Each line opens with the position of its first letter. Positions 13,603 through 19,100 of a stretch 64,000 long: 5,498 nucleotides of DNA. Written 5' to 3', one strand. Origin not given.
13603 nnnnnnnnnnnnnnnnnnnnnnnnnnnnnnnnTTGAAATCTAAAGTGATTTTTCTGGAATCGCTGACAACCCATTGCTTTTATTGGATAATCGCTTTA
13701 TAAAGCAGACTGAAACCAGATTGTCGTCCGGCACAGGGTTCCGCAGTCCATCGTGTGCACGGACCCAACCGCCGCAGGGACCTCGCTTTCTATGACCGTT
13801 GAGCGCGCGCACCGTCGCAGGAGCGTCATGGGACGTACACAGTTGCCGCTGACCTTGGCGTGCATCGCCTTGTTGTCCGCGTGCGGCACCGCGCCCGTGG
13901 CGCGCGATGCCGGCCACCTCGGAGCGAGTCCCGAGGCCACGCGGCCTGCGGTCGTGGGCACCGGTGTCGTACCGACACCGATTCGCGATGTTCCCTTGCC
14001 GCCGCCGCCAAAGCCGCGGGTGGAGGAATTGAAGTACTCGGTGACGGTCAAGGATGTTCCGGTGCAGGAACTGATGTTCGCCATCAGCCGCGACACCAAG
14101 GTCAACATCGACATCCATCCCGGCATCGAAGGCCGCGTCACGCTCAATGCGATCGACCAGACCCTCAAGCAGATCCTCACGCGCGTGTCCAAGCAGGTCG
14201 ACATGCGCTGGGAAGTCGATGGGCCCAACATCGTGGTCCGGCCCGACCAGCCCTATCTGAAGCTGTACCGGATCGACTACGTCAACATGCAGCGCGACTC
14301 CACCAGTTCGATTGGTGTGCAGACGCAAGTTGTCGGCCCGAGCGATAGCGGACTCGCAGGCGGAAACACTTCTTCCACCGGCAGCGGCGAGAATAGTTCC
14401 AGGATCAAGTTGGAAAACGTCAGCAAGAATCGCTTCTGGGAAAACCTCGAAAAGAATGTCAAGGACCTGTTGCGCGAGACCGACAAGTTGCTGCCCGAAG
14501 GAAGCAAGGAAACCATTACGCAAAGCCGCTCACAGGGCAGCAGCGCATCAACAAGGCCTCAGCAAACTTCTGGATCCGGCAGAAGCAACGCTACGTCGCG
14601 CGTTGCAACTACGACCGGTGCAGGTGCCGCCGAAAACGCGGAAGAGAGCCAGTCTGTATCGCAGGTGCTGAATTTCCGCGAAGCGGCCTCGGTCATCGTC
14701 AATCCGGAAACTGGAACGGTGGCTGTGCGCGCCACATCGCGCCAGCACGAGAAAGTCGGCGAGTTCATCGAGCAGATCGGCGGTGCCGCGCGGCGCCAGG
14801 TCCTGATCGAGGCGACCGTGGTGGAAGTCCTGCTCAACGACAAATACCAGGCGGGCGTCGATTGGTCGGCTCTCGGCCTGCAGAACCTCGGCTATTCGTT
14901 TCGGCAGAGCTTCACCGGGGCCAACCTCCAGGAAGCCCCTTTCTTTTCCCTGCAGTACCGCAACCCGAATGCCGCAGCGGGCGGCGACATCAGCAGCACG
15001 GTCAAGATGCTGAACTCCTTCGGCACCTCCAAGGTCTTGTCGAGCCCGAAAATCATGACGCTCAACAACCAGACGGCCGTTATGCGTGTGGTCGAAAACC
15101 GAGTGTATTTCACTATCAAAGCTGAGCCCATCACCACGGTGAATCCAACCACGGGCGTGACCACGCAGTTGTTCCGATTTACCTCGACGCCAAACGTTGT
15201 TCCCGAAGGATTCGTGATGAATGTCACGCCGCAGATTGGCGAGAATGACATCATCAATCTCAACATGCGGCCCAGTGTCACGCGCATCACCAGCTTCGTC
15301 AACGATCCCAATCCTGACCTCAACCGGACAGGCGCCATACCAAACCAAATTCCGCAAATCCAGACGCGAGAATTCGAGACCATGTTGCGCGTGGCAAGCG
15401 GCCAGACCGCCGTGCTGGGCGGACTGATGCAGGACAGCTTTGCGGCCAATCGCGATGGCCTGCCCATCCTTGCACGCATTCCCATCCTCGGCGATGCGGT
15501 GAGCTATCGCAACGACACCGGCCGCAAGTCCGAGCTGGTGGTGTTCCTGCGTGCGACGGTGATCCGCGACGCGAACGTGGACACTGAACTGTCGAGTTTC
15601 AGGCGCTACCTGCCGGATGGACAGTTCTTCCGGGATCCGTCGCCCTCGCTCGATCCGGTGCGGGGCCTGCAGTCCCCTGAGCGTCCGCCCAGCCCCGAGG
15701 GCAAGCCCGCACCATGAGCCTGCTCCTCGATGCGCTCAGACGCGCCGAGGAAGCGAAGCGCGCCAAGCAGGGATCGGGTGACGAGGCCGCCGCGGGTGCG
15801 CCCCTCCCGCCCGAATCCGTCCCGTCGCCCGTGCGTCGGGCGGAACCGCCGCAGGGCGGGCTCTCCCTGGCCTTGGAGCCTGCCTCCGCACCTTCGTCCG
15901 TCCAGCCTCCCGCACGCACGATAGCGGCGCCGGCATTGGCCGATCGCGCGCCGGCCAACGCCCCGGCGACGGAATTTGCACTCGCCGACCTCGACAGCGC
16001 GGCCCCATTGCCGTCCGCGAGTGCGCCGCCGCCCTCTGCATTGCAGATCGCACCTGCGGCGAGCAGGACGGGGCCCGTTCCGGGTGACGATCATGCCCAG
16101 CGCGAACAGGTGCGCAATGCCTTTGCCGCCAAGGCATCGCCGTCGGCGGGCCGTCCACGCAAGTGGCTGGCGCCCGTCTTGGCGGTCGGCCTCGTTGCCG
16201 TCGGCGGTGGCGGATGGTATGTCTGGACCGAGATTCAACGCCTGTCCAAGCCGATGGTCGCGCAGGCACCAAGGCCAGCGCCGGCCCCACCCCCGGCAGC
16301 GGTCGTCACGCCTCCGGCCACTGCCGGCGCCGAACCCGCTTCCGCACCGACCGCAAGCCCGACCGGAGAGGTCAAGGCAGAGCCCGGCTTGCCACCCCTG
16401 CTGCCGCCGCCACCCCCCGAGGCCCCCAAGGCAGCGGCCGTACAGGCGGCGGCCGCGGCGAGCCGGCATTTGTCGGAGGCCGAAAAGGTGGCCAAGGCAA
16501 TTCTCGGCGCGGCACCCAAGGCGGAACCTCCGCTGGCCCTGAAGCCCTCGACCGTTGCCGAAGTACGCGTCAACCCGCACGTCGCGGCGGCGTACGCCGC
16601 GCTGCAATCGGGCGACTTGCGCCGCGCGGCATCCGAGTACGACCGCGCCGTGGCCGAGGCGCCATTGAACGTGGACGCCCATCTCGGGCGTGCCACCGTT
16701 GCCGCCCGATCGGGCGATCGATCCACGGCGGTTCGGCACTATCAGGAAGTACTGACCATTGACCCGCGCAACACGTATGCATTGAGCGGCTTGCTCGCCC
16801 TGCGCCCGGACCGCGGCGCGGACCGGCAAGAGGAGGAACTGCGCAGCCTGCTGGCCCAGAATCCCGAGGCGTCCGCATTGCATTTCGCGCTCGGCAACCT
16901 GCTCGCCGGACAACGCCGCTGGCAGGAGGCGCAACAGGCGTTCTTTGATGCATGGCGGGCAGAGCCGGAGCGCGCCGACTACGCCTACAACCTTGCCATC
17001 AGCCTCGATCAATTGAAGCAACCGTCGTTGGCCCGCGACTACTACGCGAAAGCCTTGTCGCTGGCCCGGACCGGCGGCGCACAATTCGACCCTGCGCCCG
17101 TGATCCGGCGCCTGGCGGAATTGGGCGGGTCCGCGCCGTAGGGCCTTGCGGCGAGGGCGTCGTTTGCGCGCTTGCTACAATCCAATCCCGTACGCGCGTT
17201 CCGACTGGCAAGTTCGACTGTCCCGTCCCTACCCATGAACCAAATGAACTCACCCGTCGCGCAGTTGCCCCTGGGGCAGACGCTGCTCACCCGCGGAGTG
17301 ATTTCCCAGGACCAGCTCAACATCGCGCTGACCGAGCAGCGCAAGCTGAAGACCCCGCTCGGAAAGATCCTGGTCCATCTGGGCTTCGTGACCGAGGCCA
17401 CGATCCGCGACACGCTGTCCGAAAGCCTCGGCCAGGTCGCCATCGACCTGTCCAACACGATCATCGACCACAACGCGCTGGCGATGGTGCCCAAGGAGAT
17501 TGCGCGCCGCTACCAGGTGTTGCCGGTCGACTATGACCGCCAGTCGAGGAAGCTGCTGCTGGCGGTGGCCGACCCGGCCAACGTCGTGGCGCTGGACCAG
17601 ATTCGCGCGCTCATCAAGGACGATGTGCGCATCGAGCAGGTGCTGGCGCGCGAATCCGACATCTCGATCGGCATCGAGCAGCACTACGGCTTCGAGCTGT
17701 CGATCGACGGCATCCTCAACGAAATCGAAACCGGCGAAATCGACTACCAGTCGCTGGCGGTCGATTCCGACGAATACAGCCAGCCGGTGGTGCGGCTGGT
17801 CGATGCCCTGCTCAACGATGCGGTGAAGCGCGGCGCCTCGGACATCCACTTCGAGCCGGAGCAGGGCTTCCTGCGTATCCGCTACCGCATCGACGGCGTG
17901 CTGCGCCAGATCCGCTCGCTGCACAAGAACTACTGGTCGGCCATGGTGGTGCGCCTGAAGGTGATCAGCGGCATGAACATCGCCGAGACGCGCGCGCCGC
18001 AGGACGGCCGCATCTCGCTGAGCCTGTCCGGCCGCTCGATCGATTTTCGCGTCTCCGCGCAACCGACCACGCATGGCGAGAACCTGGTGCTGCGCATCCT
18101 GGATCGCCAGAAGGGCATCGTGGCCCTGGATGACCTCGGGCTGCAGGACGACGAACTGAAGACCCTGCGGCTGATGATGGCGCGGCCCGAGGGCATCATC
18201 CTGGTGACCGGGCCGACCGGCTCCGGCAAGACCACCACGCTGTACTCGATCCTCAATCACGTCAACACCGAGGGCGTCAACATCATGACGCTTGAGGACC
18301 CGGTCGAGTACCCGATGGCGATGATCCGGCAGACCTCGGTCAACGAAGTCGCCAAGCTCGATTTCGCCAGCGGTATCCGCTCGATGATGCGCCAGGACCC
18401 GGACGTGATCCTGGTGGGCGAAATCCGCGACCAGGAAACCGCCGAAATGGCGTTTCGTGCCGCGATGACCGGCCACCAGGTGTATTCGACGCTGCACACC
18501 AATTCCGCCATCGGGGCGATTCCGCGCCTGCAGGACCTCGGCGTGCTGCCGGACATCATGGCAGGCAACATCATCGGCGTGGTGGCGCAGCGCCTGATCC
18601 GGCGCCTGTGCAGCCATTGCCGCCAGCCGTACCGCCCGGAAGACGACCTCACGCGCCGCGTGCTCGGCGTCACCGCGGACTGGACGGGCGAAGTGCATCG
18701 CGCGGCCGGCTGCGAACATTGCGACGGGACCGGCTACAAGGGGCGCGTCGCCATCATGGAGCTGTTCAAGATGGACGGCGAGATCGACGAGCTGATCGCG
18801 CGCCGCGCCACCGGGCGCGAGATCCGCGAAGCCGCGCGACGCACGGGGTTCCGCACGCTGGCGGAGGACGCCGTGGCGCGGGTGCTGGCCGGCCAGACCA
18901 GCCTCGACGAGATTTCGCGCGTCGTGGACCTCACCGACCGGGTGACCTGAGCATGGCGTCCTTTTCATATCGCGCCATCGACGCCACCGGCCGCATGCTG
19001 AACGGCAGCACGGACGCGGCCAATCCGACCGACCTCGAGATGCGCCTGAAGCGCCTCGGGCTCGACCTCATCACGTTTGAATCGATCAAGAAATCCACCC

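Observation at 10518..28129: MSHA-like pilus locus bracketed by its own PrsR/PrsK-like sigma54 two-component pair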

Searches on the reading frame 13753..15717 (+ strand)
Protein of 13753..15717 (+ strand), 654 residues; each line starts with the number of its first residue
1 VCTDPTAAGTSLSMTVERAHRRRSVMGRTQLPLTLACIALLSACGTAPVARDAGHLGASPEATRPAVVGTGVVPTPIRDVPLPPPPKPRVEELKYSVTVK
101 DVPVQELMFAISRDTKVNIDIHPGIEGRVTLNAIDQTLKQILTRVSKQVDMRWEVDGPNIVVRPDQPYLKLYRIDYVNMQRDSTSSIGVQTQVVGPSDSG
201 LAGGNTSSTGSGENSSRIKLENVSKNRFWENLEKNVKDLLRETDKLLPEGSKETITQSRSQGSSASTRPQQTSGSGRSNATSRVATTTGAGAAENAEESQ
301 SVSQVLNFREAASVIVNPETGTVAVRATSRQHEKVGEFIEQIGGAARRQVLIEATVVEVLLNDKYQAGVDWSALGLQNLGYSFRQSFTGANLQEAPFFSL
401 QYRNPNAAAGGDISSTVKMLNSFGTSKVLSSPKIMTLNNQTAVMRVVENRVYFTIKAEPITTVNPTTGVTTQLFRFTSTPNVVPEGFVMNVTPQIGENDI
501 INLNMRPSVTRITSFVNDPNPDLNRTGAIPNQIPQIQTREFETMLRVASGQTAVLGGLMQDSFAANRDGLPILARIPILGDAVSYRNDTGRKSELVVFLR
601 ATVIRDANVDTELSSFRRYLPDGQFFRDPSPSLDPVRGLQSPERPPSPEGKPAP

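Call 5: search_protein_families(library=ncbifam, proteins=[window:13753-15717:+], max_evalue=0.01)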
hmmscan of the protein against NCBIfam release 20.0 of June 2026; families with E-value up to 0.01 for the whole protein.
window:13753-15717:+ (654 aa): 9 families
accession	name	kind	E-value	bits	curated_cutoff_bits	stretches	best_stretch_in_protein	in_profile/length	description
TIGR02519.1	pilus_MshL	equivalog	3.5e-70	236.3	250.2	1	314-604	1-290/290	pilus (MSHA type) biogenesis protein MshL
TIGR02517.1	type_II_gspD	equivalog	5.2e-41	140.8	351.35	1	261-608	278-594/600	type II secretion system secretin GspD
TIGR02515.1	IV_pilus_PilQ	subfamily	6.2e-30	104.5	284.35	3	413-603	261-426/428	type IV pilus secretin PilQ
TIGR02516.1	type_III_yscC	equivalog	1.2e-28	99.9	238.45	1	304-605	194-462/463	type III secretion system outer membrane ring subunit SctC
TIGR02520.1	pilus_B_mal_scr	equivalog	2.2e-25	89.2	287.65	1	257-571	184-485/513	PilN family type IVB pilus formation outer membrane protein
NF010083.0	PRK13568.1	equivalog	2.2e-20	72.8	554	2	282-605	123-418/419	DNA uptake porin HofQ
NF042912.1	Amuc_1098_fam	equivalog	5.9e-20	70.9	750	2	485-604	664-796/805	Amuc_1098 family type IV pilus outer membrane protein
NF011873.0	PRK15346.1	equivalog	2.6e-17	62.7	524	1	307-604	231-494/499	EscC/YscC/HrcC family type III secretion system outer membrane ring protein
NF007851.2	PRK10560.1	exception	7e-11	41.6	598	1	535-604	340-409/412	DNA uptake porin HofQ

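Call 7: search_protein_families(library=pfam, proteins=[window:13753-15717:+], max_evalue=0.01)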
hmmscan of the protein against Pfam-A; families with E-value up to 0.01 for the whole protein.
window:13753-15717:+ (654 aa): 3 families
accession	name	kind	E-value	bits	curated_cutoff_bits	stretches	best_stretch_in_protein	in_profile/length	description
PF00263.26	Secretin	-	1.3e-33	116.4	27.5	1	420-605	2-169/169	Bacterial type II and III secretion system protein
PF07655.18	Secretin_N_2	-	6.9e-07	30.1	23.4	1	171-242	3-79/91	Secretin N-terminal domain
PF03958.22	Secretin_N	-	0.0037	17.9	28.2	0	308-342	29-63/69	Bacterial type II/III secretion system short domain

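Call 74: search_solved_structures(query=window:13828-15717:+, max_evalue=0.00001)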
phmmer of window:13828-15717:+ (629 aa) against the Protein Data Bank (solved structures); distinct sequences matched with E-value up to 0.00001: 20.
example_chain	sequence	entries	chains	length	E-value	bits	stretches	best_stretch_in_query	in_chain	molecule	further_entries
5wln_G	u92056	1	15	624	1.1e-15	60.8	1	310-589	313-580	Type II secretion system protein D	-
6hcg_A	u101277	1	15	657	2.1e-15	59.8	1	274-590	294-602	Type II secretion system protein D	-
6i1x_A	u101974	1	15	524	6.1e-15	58.3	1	320-593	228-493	Type II secretion system protein D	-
5wq7_A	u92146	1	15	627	7.9e-15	58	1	284-596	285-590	Putative type II secretion system protein D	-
5wq9_A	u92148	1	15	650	4.3e-14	55.5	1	383-602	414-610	Type II secretion system protein D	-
5wq8_A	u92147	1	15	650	9.9e-14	54.3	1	383-602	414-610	Type II secretion system protein D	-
9k8v_A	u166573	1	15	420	1.3e-13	53.9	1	383-602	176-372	General secretion pathway protein D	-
6i1y_A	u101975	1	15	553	5.1e-13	52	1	385-585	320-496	General secretion pathway protein GspD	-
5w68_A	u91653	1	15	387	3.3e-12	49.3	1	282-604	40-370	Putative type II secretion protein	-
5zdh_A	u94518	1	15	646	9e-12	47.9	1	279-605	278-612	Type II secretion system protein D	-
6w6m_A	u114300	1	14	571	4.5e-11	45.6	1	282-579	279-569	Type IV pilus secretin PilQ family protein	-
4av2_A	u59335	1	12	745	5.5e-11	45.3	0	286-465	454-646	TYPE IV PILUS BIOGENESIS AND COMPETENCE PROTEIN PILQ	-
9sh1_A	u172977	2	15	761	9.8e-11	44.4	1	287-577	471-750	Type IV pilus biogenesis and competence protein PilQ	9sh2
3jc8_Qa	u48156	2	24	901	1.2e-10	44.2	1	276-580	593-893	PilQ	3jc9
7ofh_A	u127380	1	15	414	2.7e-09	39.7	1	386-580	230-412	Virion export protein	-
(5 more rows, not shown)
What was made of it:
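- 13753..15717 (+): Lipoprotein secretin of MshL type. The likely start is 13828 (MGRTQLP...), with lipobox LLSAC. PDB secretins match (call 74).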

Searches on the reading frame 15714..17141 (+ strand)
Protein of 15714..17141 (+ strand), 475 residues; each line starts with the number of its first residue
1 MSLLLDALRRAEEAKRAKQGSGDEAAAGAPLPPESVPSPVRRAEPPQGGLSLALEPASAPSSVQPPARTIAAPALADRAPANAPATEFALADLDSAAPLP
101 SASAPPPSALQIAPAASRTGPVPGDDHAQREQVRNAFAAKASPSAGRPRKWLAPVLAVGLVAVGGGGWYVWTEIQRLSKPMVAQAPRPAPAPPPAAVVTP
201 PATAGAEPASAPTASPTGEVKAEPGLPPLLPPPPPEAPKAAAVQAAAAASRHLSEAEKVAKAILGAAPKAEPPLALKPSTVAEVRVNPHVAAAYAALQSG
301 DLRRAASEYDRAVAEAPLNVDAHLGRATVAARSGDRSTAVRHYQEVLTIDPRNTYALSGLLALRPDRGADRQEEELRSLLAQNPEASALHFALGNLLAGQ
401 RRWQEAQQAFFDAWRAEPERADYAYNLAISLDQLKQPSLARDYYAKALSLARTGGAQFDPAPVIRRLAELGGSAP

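Call 5: search_protein_families(library=ncbifam, proteins=[window:15714-17141:+], max_evalue=0.01)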
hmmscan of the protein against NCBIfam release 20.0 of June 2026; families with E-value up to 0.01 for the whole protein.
window:15714-17141:+ (475 aa): 17 families
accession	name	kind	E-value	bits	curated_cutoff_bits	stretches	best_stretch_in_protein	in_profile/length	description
NF033920.0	C39_PA2778_fam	equivalog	2.1e-13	50.3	150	2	369-451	172-254/255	PA2778 family cysteine peptidase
TIGR02521.1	type_IV_pilW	equivalog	8.2e-11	41.9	154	1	277-355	26-100/234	type IV pilus biogenesis/stability protein PilW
TIGR02917.1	PEP_TPR_lipo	equivalog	1.5e-10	39.6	312.2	2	288-357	127-196/899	XrtA/PEP-CTERM system TPR-repeat protein PrsT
NF040959.1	MamA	equivalog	1.5e-08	34.4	200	2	327-451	44-169/204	magnetosome protein MamA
NF033758.1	gliding_GltE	equivalog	3.3e-08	32.9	225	1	372-464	275-368/411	adventurous gliding motility TPR repeat lipoprotein GltE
NF008520.0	PRK11447.1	equivalog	7.6e-08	30.6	858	1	291-440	356-514/1157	cellulose synthase complex outer membrane protein BcsC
TIGR02552.1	LcrH_SycD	equivalog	8.1e-08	32.1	104.8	1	379-451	44-116/136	SycD/LcrH family type III secretion system chaperone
NF008755.0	PRK11788.1-3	equivalog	7.8e-06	25.5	430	1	291-352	185-246/388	lipopolysaccharide assembly protein LapB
TIGR00540.1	TPR_hemY_coli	hypoth_equivalog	1e-05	24.5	142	1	369-447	308-385/385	heme biosynthesis-associated TPR protein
TIGR02795.1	tol_pal_ybgF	equivalog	1.1e-05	26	90.1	0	387-446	39-101/119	tol-pal system protein YbgF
NF033762.1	social_mot_Tgl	equivalog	1.1e-05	25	225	0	292-368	37-114/252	social motility TPR repeat lipoprotein Tgl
NF008017.0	PRK10747.1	equivalog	1.1e-05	24.5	608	1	370-447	311-387/398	protoheme IX biogenesis protein HemY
TIGR03939.1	PGA_TPR_OMP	equivalog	1.9e-05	23.1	366.65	1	335-449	101-216/800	poly-beta-1,6 N-acetyl-D-glucosamine export porin PgaA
NF008757.0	PRK11788.1-5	equivalog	4.8e-05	22.7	363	1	292-433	186-328/388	lipopolysaccharide assembly protein LapB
NF011886.0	PRK15359.1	equivalog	0.0027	17.5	146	0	288-351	26-89/144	type III secretion system chaperone protein SscB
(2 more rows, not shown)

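Call 7: search_protein_families(library=pfam, proteins=[window:15714-17141:+], max_evalue=0.01)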
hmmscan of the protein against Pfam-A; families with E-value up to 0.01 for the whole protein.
window:15714-17141:+ (475 aa): 14 families
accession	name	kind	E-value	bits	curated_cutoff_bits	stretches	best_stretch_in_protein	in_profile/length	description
PF07719.23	TPR_2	-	9.1e-15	53.9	27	2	421-451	1-31/34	Tetratricopeptide repeat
PF13432.12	TPR_16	-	7.1e-12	46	32.7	3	291-352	2-63/65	Tetratricopeptide repeat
PF00515.34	TPR_1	-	9.8e-11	41.4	27.8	1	424-451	4-31/34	Tetratricopeptide repeat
PF14559.12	TPR_19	-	1.3e-09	38.7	25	2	296-356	1-61/68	Tetratricopeptide repeat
PF13431.12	TPR_17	-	2e-08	34.3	24.4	0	379-408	5-34/34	Tetratricopeptide repeat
PF13181.12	TPR_8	-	3.6e-06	27.1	25.7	0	421-452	1-32/34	Tetratricopeptide repeat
PF13424.12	TPR_12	-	5.2e-06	27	30.1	1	388-452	5-76/77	Tetratricopeptide repeat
PF23914.1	TPR_CcmH_CycH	-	6.9e-06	26.4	42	0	376-437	39-100/158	Cytochrome c-type biogenesis protein H TPR domain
PF24575.1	TPR_Slam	-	3.5e-05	24.6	35.2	0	323-355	50-82/104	Surface lipoprotein assembly modifier, N-terminal TPR repeats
PF13428.12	TPR_14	-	5.5e-05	23.9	23.5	1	289-328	4-43/44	Tetratricopeptide repeat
PF13414.12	TPR_11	-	7.9e-05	22.7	26.8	0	334-360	8-34/42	TPR repeat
PF03704.23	BTAD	-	0.00012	22.9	22.1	1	239-346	15-122/146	Bacterial transcriptional activator domain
PF13176.12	TPR_7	-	0.00043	20.6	27.9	0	331-351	10-30/36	Tetratricopeptide repeat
PF13174.12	TPR_6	-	0.0092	17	26.3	0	425-448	4-27/33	Tetratricopeptide repeat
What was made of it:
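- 15714..17141 (+): TPR protein with one TM helix, in the MshN/TadD-like position. Several TPR Pfam families match the C-terminal 190 residues (call 7).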

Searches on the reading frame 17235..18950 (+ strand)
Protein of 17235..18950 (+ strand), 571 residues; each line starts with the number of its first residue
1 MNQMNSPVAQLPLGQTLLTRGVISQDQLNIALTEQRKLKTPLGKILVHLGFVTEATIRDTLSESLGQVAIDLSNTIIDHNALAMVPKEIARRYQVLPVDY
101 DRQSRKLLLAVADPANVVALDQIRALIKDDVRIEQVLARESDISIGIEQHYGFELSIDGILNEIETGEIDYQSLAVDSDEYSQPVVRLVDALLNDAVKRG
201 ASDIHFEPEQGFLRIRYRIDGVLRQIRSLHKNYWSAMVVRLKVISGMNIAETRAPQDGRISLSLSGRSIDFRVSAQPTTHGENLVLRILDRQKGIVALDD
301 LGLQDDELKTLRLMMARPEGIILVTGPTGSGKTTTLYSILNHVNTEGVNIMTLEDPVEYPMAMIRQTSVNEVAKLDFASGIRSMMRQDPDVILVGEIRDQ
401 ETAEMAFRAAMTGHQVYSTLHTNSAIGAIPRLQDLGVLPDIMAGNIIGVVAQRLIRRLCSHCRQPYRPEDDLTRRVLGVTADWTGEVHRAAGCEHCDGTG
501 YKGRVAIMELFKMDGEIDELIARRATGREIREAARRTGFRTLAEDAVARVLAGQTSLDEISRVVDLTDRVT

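Call 5: search_protein_families(library=ncbifam, proteins=[window:17235-18950:+], max_evalue=0.01)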
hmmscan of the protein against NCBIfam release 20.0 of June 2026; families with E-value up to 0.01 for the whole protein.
window:17235-18950:+ (571 aa): 30 families (the best 25 are shown)
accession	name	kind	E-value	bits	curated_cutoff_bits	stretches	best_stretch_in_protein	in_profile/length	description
TIGR02538.1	type_IV_pilB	equivalog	2.9e-159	531.3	675.65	1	13-564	2-562/564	type IV-A pilus assembly ATPase PilB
TIGR02533.1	type_II_gspE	equivalog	4.3e-159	530.3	630.25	1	84-563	3-485/486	type II secretion system ATPase GspE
NF053534.1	T4PilAsmATPsTfpB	equivalog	1.5e-133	446.2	850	1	76-564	87-582/584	type IV pilus assembly ATPase TfpB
NF007755.0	PRK10436.1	equivalog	2.9e-131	438.3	617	1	88-566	12-461/465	type II secretion system protein GspE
NF041000.1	ATPase_ComGA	equivalog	1.3e-77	260.5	300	1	191-456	2-266/267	competence type IV pilus ATPase ComGA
TIGR01420.1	pilT_fam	subfamily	8.7e-56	189.6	319.1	1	190-457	3-270/343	PilT/PilU family type 4a pilus ATPase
TIGR02525.1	plasmid_TraJ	equivalog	5.1e-25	88.2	368.3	1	283-433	119-270/372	plasmid transfer ATPase TraJ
TIGR02524.1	dot_icm_DotB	equivalog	3.5e-22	79.1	463.3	1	315-432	130-256/358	Dot/Icm type IV secretion system ATPase DotB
NF058587.1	archaellum_moto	equivalog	1.4e-20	73.5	550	1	274-433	229-394/527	archaellum flagellar ATPase motor FlaI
NF053729.1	c-di-GMP_motif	domain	1.9e-17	62.7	38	1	12-63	1-52/53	cyclic di-GMP-binding domain-containing protein, MshE-related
NF012033.0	PRK15489.1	equivalog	7e-17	60.8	537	1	12-149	492-625/703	glycosyl transferase family protein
TIGR03819.1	heli_sec_ATPase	hypoth_equivalog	1.9e-16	60.2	373.15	1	236-439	98-304/340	TadA family conjugal transfer-associated ATPase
NF008411.1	PRK11234.1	equivalog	3.5e-16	58.7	1170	1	10-156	481-622/723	cyclic di-3',5'-guanylate-activated glycosyltransferase NfrB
TIGR02782.1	TrbB_P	equivalog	1.7e-14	53.8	304.55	1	321-435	138-255/303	P-type conjugative transfer ATPase TrbB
TIGR02788.1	VirB11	equivalog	1e-13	51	249.95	1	311-435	137-265/308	P-type DNA transfer ATPase VirB11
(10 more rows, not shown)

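Call 7: search_protein_families(library=pfam, proteins=[window:17235-18950:+], max_evalue=0.01)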
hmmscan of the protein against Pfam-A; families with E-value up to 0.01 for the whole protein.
window:17235-18950:+ (571 aa): 18 families
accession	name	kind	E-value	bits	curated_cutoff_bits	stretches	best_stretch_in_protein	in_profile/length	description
PF00437.27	T2SSE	-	5.4e-130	433.8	24.9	1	182-562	5-370/370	Type II/IV secretion system protein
PF05157.20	MshEN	-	3.3e-16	59.5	23.1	1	69-155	5-88/90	MshEN domain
PF13191.12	AAA_16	-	2.7e-05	25.2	32.6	1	305-360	6-65/167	AAA ATPase domain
PF13401.12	AAA_22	-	9e-05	23.2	27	1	318-356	4-42/130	AAA domain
PF20720.3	nSTAND3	-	0.00038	20.6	27.2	1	319-358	17-56/155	Novel STAND NTPase 3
PF13173.12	AAA_14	-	0.00052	20.5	27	1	320-424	3-98/129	AAA domain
PF13604.12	AAA_30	-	0.00069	19.8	27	1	309-352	8-51/191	AAA domain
PF25199.1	nSTAND_NTPase5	-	0.0011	19.2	34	1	317-357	39-80/145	Novel STAND NTPase 5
PF13245.12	AAA_19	-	0.0017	18.9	25.1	1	315-347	7-39/134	AAA domain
PF13476.12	AAA_23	-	0.002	19.2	27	0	319-339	19-39/201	AAA domain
PF13555.12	AAA_29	-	0.002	18.3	27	1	313-336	16-39/61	P-loop containing region of AAA domain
PF03266.21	NTPase_1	-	0.0026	18.1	23.9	0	322-350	2-30/168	NTPase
PF13086.12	AAA_11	-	0.0041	17.4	27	1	304-345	3-43/257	AAA domain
PF12775.13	AAA_7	-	0.0049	16.9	25.8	1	316-353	30-67/181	P-loop containing dynein motor region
PF00005.33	ABC_tran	-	0.0083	17.2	25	0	318-359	10-51/137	ABC transporter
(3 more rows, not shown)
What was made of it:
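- Checked: ATPase, 17235-18950, with T2SSE and MshEN domains (calls 5, 7).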

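Call 73: search_solved_structures(query=window:17235-18950:+, max_evalue=1e-10)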
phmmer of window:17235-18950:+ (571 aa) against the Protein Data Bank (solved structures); distinct sequences matched with E-value up to 1e-10: 28.
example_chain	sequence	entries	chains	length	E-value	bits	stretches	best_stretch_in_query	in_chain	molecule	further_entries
6f8l_G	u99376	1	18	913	4.5e-134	451.1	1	11-564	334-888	Type IV pilus assembly protein PilF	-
6olj_C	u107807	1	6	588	2.6e-122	412.2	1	12-564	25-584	Type IV pilus biogenesis ATPase PilB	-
5tsg_B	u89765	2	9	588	3.1e-122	412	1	12-564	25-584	Type IV pilus biogenesis ATPase PilB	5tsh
5zfr_A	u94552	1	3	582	2.9e-121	408.8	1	6-564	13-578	Type IV pilus biogenesis ATPase PilB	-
3jc8_Ba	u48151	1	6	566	5.9e-118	397.9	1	13-560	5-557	Type IV-A pilus assembly ATPase PilB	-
4pht_A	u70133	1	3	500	7.6e-113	381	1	84-564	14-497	General secretory pathway protein E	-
4ksr_A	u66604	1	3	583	7.1e-107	361.3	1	180-564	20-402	Type II secretion system protein E, Hemolysin-coregulated protein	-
4kss_A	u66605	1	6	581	8e-107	361.1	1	180-564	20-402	Type II secretion system protein E, hemolysin-coregulated protein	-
1p9r_A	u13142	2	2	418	1.8e-106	360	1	179-562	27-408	General secretion pathway protein E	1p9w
5oiu_A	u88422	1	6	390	2e-102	346.6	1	187-560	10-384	Type IV pilus assembly protein PilF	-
6ejf_A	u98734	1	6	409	2.2e-102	346.5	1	188-564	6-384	Type IV pilus assembly protein PilF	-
5it5_F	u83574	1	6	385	2.7e-102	346.2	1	188-560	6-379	ATP binding motif-containing protein PilF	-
2ewv_A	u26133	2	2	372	5.6e-36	127.4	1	190-456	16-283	twitching motility protein PilT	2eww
2gsz_A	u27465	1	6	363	1e-35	126.5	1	192-456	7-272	twitching motility protein PilT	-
8dze_A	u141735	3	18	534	3.8e-34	121.3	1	183-562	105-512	BfpD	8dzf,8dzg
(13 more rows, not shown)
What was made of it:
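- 17235..18950 (+): Extension ATPase of PilB/MshE type with an N-terminal MshEN c-di-GMP-binding domain. PDB matches are PilF at 451 bits, PilB at 412 bits and GspE at 381 bits, plus the MshE N-domain 5HTL at E 8e-14 (call 73).
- The ATPase is closer to PilF and PilB than to GspE, and it carries MshEN (call 73).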
